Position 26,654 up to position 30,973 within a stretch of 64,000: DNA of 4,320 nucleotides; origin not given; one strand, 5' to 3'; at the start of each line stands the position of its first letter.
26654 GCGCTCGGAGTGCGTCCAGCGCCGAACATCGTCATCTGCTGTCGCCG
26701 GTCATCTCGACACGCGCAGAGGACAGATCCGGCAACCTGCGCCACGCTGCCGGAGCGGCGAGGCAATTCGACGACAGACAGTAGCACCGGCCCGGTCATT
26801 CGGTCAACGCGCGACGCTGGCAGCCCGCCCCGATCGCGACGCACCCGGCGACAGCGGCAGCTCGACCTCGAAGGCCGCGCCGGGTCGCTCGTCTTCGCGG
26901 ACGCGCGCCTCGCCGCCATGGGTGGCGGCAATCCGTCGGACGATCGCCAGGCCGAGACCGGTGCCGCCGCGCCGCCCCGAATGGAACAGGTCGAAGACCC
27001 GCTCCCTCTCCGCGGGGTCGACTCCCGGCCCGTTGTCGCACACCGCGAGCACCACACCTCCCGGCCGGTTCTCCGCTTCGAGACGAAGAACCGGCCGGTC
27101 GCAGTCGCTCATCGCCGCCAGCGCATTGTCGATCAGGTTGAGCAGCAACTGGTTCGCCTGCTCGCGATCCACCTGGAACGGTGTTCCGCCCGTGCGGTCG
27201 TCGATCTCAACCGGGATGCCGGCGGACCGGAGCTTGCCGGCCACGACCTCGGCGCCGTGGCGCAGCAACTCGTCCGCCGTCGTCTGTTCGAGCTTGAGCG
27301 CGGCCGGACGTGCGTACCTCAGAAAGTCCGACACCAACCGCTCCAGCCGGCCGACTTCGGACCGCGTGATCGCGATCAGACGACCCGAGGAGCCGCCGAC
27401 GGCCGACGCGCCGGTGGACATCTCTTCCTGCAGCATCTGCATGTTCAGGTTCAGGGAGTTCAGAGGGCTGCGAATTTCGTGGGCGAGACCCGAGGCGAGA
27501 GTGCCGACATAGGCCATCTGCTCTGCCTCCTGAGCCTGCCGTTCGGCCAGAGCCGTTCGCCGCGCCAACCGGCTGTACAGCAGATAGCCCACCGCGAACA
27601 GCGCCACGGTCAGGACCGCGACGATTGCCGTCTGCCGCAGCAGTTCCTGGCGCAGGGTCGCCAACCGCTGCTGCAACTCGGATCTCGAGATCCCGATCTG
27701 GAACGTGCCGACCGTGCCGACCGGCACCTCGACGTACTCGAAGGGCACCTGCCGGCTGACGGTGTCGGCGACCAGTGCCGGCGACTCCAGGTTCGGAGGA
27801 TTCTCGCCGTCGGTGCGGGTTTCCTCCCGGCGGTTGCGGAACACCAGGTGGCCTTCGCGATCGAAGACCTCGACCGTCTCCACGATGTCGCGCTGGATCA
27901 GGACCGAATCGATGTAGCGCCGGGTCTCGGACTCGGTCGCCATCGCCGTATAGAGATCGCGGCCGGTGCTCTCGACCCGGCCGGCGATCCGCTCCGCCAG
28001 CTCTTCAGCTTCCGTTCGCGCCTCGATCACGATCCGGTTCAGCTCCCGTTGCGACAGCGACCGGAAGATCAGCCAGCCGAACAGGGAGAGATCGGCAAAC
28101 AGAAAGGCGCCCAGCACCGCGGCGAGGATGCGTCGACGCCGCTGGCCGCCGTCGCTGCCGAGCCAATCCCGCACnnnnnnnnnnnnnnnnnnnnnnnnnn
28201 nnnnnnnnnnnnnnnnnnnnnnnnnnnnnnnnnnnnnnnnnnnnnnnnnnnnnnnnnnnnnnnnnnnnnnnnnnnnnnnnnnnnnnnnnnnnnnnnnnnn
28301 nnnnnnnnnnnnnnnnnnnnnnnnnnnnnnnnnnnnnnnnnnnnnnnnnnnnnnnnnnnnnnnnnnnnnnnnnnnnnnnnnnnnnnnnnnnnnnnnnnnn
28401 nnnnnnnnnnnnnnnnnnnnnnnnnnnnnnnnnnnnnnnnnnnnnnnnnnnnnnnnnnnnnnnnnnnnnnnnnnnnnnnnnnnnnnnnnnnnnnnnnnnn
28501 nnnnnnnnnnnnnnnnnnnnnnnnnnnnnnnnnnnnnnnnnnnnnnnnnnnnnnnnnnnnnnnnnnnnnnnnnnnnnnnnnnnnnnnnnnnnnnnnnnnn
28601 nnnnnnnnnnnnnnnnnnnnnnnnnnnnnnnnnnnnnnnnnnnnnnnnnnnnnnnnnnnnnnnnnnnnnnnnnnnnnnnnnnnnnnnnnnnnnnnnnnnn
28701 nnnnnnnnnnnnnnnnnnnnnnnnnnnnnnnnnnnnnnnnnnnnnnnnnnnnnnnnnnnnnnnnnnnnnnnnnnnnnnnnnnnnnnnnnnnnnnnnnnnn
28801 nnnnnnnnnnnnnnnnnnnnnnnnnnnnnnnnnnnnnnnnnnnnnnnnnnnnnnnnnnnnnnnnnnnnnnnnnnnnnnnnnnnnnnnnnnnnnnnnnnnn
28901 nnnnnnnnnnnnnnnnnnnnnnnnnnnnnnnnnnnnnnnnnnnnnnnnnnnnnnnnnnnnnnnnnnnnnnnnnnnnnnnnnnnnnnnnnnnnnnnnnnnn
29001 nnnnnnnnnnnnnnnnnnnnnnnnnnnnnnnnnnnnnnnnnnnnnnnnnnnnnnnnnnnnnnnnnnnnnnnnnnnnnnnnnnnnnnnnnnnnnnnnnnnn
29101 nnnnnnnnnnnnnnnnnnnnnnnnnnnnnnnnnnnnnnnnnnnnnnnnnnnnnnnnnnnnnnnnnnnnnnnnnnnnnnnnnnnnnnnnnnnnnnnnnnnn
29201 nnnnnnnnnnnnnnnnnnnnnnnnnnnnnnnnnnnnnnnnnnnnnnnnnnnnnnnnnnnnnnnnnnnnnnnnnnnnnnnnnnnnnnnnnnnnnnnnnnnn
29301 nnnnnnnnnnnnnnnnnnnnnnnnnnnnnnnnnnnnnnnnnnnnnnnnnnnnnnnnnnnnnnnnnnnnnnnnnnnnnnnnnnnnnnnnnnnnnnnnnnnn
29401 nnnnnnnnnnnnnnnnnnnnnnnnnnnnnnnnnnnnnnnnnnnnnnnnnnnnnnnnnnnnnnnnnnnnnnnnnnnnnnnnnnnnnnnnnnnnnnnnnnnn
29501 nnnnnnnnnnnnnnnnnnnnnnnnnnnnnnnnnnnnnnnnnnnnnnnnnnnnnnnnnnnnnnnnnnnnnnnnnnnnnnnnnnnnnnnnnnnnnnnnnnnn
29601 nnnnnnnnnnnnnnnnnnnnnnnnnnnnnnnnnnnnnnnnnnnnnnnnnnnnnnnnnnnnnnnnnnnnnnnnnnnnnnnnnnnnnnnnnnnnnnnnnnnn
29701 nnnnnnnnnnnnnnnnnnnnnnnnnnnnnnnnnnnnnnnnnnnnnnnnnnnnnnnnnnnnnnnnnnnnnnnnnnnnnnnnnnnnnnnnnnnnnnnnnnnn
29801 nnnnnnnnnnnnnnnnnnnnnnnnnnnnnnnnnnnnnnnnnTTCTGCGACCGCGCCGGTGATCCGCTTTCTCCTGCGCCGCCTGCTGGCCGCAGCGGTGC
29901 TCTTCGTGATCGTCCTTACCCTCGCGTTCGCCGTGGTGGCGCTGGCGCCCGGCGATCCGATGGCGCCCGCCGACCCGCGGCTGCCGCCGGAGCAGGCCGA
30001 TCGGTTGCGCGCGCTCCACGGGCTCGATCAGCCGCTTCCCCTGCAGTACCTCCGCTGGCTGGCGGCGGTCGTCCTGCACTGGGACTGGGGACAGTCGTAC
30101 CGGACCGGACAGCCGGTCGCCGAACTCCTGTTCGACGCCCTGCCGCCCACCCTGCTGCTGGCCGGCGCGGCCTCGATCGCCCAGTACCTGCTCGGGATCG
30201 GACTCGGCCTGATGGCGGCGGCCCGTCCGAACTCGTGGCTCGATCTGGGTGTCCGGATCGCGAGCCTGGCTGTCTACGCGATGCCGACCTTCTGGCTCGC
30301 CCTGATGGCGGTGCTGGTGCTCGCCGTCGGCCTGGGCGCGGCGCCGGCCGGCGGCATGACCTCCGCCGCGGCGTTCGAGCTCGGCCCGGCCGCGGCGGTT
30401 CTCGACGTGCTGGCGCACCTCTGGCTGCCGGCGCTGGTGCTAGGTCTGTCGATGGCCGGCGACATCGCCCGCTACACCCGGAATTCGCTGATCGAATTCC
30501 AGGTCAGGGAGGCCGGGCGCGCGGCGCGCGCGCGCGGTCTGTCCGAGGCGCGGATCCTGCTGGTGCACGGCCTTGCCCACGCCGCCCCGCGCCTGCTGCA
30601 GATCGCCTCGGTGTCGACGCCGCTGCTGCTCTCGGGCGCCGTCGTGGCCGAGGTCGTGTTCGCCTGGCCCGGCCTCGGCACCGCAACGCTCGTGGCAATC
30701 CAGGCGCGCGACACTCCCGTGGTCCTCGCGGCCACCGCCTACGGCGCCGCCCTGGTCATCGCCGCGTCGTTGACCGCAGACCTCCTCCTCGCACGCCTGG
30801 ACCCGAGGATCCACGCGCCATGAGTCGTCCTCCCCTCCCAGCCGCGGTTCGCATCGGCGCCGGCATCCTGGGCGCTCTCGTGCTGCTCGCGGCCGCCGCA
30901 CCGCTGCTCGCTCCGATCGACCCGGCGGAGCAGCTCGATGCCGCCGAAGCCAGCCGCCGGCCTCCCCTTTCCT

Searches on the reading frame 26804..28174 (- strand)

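Call 81: search_protein_families(library=pfam, proteins=[window:26804-28174:-], max_evalue=0.001)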
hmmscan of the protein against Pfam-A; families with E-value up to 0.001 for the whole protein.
window:26804-28174:- (456 aa): 3 families
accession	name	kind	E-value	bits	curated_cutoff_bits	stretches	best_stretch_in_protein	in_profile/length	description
PF02518.31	HATPase_c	-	8.9e-23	81.3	26.4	1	336-442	2-110/111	Histidine kinase-, DNA gyrase B-, and HSP90-like ATPase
PF00512.31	HisKA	-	2.4e-10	40.7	26.9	1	224-290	3-63/66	His Kinase A (phospho-acceptor) domain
PF13581.12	HATPase_c_2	-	0.00056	20.3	27.4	0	361-417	54-110/127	Histidine kinase-like ATPase domain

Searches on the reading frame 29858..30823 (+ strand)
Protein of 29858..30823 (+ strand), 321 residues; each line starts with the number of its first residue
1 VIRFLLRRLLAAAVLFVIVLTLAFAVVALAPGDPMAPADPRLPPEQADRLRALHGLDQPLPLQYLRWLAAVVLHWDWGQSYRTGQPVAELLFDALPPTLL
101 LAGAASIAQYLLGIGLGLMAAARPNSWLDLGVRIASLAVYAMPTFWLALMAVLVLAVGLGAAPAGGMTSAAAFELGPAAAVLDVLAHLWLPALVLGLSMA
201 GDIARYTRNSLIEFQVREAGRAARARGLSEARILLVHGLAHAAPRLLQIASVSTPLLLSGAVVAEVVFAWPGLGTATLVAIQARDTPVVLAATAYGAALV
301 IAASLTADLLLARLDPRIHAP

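Call 81: search_protein_families(library=pfam, proteins=[window:29858-30823:+], max_evalue=0.001)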
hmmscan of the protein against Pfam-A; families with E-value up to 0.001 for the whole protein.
window:29858-30823:+ (321 aa): 2 families
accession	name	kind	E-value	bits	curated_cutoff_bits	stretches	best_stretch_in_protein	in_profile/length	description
PF00528.27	BPD_transp_1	-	2.3e-29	102.9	26.4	1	113-318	1-182/184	Binding-protein-dependent transport system inner membrane component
PF19300.4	BPD_transp_1_N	-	1.6e-13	51.3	23.8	1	1-102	1-114/114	Binding-prot-dependent transport system membrane comp, N-term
